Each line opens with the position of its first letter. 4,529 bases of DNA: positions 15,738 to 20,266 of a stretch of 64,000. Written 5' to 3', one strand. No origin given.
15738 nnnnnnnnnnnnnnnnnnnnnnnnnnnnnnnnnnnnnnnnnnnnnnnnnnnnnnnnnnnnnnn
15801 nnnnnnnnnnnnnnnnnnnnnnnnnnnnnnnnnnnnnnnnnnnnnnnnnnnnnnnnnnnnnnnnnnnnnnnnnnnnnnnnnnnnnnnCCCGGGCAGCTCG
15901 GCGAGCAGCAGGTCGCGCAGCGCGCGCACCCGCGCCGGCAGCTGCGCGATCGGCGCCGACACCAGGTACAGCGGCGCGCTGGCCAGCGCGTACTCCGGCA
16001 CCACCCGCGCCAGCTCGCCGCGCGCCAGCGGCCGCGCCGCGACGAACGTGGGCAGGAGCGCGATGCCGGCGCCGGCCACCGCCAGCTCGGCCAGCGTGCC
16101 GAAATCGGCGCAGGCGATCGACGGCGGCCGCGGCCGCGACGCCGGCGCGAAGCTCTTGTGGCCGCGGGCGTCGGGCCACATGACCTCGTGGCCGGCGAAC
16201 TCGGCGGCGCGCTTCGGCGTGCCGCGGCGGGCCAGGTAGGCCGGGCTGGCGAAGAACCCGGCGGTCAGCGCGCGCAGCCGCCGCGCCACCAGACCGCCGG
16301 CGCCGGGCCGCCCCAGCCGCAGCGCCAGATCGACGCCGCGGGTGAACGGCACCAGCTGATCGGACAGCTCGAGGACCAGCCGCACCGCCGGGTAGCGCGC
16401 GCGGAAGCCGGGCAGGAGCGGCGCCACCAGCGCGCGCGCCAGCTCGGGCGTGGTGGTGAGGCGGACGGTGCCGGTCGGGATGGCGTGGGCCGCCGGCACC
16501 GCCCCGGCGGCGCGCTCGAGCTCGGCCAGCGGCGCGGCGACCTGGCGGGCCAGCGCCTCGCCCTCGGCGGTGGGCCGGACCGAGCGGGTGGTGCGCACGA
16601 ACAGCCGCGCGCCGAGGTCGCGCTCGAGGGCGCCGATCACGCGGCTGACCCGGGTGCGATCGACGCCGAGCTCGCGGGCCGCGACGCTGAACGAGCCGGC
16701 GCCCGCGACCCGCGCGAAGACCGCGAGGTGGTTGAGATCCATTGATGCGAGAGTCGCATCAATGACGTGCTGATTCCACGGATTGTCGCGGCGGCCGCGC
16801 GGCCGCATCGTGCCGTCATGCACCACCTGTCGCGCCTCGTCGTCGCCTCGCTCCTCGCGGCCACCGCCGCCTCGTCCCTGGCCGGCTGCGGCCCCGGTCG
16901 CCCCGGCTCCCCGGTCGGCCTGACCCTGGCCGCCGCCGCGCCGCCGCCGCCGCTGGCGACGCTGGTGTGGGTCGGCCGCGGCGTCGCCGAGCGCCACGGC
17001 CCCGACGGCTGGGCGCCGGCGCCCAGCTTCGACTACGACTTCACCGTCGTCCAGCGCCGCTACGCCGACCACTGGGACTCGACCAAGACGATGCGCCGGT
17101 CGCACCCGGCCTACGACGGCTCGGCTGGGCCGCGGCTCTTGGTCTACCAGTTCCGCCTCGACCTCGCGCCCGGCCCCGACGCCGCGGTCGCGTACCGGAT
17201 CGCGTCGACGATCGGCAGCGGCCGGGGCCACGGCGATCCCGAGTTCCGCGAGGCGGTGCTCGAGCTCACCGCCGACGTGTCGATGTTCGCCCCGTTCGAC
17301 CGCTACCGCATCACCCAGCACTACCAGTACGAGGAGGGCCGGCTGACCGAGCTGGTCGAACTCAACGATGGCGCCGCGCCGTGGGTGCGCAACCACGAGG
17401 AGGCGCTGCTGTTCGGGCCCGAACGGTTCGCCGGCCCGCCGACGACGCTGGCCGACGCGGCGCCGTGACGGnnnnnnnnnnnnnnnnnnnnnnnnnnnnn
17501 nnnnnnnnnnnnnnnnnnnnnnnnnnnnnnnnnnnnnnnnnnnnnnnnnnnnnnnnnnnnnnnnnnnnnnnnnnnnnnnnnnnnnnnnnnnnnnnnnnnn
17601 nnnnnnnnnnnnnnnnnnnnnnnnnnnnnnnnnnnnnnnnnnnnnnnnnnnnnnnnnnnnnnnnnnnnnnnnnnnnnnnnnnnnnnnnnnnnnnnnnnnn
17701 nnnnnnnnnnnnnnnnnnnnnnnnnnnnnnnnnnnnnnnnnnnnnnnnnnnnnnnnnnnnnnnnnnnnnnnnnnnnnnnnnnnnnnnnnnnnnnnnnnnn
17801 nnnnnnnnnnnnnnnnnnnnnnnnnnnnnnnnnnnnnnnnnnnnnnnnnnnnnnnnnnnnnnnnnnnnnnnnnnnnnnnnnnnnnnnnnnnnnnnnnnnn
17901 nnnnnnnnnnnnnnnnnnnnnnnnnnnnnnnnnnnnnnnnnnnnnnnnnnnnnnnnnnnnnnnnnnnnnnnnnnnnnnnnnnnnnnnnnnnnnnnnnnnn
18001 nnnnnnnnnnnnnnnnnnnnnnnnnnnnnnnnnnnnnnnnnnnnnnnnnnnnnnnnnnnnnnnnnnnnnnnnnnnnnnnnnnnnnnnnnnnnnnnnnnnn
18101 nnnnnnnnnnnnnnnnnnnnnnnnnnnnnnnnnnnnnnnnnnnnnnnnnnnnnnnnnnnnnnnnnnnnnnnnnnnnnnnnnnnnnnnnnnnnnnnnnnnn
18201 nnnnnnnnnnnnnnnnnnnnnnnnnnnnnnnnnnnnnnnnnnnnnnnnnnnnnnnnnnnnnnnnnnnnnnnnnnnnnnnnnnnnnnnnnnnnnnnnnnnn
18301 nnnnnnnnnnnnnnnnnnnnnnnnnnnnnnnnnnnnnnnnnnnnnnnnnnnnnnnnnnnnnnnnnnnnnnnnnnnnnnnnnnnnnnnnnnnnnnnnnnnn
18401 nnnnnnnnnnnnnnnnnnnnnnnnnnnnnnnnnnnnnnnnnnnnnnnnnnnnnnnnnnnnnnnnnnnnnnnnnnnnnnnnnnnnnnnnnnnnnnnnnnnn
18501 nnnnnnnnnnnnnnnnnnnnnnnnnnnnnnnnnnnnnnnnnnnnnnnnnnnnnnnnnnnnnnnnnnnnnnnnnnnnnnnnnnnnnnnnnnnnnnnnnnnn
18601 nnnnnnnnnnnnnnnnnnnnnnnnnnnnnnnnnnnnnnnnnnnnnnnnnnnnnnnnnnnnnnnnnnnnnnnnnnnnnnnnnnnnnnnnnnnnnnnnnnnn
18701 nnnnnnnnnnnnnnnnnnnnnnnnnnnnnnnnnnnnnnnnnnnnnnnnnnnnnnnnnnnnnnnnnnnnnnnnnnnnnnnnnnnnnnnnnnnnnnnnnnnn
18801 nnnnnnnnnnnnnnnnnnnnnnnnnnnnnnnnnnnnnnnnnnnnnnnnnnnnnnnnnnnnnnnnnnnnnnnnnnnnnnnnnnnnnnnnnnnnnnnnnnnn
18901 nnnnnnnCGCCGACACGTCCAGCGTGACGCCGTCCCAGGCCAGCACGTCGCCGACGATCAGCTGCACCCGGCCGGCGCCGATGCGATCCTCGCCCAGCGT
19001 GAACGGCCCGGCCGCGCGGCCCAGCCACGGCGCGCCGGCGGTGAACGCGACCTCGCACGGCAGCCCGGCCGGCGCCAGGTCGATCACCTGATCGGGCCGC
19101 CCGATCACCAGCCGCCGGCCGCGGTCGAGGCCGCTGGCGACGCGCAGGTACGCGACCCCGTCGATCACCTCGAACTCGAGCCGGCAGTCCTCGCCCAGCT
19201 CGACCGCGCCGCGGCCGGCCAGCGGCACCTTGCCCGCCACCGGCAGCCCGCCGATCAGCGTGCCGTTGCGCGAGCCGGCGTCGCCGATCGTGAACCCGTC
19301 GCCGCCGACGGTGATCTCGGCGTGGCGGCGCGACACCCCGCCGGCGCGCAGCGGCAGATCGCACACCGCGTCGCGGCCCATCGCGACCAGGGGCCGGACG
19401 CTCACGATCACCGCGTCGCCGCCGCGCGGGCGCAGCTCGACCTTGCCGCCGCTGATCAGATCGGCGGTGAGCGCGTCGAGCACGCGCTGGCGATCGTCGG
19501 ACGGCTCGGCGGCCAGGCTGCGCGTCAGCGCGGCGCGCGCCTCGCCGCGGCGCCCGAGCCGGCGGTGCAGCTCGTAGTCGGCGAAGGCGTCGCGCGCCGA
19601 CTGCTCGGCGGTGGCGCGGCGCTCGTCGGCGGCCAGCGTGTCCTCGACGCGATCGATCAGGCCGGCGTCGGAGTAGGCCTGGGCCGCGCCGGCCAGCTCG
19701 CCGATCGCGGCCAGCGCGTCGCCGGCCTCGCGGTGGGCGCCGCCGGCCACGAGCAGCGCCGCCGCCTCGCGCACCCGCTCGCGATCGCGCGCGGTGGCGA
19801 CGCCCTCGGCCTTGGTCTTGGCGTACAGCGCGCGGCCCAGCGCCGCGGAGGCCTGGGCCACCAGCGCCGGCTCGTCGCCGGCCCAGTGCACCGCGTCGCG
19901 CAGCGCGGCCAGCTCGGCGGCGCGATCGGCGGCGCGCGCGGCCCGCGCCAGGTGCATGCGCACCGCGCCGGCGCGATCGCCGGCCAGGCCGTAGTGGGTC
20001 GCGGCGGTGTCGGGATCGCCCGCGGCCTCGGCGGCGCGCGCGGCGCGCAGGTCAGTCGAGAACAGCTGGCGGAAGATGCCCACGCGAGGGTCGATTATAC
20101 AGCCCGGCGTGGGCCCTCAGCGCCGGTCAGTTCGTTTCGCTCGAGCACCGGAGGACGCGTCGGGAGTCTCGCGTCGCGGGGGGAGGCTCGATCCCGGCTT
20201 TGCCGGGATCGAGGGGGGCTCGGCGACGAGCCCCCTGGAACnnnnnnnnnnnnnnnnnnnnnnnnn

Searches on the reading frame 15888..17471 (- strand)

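Call 47: search_protein_families(library=pfam, proteins=[window:15888-17471:-], max_evalue=0.0001)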
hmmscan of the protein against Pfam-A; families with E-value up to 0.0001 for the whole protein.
window:15888-17471:- (528 aa): 2 families
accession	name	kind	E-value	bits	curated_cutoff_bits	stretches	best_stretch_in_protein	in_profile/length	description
PF03466.25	LysR_substrate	-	1.7e-30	106.5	28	1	332-526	4-208/209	LysR substrate binding domain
PF00126.33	HTH_1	-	1.9e-19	69.8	26.6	1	246-305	1-60/60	Bacterial regulatory helix-turn-helix protein, lysR family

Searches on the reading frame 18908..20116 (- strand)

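Call 47: search_protein_families(library=pfam, proteins=[window:18908-20116:-], max_evalue=0.0001)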
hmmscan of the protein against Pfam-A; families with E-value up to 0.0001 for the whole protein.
window:18908-20116:- (403 aa): 2 families
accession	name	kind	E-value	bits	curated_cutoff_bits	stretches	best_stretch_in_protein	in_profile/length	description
PF00498.31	FHA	-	9.7e-12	45.6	20.7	1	246-299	3-58/67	FHA domain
PF16697.10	Yop-YscD_cpl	-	5.4e-07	30.2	33.2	1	244-308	19-84/94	Inner membrane component of T3SS, cytoplasmic domain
